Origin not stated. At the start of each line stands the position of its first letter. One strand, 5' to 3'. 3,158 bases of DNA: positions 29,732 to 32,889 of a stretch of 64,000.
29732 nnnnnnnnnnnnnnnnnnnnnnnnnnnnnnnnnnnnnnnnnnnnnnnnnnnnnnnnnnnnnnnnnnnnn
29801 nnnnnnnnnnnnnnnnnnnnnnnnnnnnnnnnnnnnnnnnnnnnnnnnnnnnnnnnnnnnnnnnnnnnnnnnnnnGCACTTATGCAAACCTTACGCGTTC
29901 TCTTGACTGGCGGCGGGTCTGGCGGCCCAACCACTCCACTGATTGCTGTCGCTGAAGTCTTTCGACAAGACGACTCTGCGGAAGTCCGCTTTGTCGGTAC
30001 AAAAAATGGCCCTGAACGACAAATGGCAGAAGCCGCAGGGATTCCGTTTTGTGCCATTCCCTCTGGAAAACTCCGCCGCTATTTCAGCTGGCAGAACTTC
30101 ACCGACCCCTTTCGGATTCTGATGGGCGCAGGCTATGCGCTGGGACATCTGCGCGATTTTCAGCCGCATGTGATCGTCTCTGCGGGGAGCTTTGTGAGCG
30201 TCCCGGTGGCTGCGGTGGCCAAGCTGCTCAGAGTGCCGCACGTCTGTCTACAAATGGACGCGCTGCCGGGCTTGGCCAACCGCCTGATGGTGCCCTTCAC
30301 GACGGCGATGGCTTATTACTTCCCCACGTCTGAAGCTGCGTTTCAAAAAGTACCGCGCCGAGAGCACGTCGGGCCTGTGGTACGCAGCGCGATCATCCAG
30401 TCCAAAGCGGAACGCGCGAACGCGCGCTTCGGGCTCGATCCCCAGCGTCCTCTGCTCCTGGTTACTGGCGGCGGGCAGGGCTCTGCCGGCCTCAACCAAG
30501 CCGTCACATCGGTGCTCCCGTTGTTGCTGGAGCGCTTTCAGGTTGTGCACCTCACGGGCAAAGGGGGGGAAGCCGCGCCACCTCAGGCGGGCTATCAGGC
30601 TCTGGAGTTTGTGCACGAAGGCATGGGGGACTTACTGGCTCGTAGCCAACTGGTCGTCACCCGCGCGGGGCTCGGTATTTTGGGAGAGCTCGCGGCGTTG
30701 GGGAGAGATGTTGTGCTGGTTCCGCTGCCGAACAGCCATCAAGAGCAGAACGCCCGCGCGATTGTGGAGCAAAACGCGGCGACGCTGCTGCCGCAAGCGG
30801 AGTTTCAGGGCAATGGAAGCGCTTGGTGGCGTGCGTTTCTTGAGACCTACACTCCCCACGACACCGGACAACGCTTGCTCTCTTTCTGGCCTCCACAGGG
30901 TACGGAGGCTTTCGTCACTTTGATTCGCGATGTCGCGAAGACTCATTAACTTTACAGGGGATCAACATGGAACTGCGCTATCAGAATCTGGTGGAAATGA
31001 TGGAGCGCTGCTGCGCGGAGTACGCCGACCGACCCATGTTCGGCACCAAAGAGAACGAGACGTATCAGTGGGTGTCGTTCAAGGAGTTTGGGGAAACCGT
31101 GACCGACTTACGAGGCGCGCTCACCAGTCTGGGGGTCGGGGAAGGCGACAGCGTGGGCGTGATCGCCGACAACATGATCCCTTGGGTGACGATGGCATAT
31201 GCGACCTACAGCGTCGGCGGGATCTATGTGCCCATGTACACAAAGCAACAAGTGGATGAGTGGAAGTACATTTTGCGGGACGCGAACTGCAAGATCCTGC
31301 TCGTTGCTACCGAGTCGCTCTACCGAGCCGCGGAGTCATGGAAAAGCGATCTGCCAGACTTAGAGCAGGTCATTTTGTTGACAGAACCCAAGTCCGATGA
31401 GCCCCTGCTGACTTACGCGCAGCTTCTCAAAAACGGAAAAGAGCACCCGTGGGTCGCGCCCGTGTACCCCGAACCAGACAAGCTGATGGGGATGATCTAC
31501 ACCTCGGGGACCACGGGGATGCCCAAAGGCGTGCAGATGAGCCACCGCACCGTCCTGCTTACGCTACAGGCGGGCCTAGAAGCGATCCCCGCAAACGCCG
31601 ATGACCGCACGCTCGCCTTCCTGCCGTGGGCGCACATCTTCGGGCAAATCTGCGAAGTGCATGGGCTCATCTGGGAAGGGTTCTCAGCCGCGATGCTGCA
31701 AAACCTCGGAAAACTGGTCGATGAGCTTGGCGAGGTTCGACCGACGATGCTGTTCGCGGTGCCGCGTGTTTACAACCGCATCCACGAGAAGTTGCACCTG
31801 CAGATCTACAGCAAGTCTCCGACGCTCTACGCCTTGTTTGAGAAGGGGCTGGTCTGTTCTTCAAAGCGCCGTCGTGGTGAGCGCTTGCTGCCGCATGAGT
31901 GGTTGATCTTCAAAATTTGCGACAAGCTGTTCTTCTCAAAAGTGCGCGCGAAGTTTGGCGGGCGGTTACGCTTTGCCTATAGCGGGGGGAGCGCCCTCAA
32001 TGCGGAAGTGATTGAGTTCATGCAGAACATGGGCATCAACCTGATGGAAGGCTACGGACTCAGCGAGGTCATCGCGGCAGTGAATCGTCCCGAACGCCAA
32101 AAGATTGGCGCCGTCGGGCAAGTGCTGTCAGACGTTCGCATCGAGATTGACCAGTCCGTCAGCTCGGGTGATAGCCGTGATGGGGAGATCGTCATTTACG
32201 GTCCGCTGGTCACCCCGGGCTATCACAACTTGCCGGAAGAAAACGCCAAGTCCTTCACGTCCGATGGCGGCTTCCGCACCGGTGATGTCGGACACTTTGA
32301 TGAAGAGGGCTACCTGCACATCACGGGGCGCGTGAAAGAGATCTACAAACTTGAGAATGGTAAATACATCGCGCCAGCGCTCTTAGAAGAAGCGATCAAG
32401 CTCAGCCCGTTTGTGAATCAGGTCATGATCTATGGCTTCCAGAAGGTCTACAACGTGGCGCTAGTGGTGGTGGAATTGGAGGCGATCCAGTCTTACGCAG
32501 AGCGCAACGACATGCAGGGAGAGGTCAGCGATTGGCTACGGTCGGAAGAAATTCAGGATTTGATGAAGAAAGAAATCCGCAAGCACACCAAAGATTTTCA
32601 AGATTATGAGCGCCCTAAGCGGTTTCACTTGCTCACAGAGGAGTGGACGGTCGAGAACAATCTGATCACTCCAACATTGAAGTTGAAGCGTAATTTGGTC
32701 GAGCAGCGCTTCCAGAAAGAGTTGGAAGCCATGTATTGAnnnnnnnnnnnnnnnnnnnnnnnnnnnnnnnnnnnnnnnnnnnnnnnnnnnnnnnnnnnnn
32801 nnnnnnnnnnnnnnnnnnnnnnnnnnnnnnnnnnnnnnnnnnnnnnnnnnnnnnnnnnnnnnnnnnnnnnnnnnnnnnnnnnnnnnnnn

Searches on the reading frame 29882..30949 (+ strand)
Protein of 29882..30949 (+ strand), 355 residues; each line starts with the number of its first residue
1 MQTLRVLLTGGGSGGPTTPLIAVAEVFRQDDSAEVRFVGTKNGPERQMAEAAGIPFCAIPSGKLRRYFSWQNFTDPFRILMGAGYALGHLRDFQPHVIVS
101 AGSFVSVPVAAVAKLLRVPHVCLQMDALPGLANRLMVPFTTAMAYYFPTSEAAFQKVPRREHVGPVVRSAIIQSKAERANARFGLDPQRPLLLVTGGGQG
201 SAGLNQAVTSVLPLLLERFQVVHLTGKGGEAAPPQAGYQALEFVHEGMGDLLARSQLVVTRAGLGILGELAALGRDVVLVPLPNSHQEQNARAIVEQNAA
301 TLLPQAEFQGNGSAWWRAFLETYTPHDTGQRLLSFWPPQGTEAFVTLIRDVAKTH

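Call 42: search_protein_families(library=pfam, proteins=[window:29882-30949:+], max_evalue=0.001)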
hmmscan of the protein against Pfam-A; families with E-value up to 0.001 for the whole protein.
window:29882-30949:+ (355 aa): 3 families
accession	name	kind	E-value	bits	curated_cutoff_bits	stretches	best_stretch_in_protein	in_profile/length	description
PF03033.26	Glyco_transf_28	-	5.2e-26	91.8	26.2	1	6-144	1-138/139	Glycosyltransferase family 28 N-terminal domain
PF04101.22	Glyco_tran_28_C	-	7e-22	78.7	22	1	192-309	2-129/166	Glycosyltransferase family 28 C-terminal domain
PF13579.12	Glyco_trans_4_4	-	3.7e-05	24.6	29.7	1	32-123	18-100/158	Glycosyl transferase 4-like domain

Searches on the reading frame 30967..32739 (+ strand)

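Call 42: search_protein_families(library=pfam, proteins=[window:30967-32739:+], max_evalue=0.001)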
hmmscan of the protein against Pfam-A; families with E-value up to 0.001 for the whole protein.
window:30967-32739:+ (590 aa): 2 families
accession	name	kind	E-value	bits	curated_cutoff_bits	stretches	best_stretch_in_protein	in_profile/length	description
PF00501.34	AMP-binding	-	1.3e-68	232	29.9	1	13-420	2-384/384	AMP-binding enzyme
PF23562.2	AMP-binding_C_3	-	5.6e-06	27.2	20.8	1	462-590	6-120/124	AMP-binding enzyme C-terminal domain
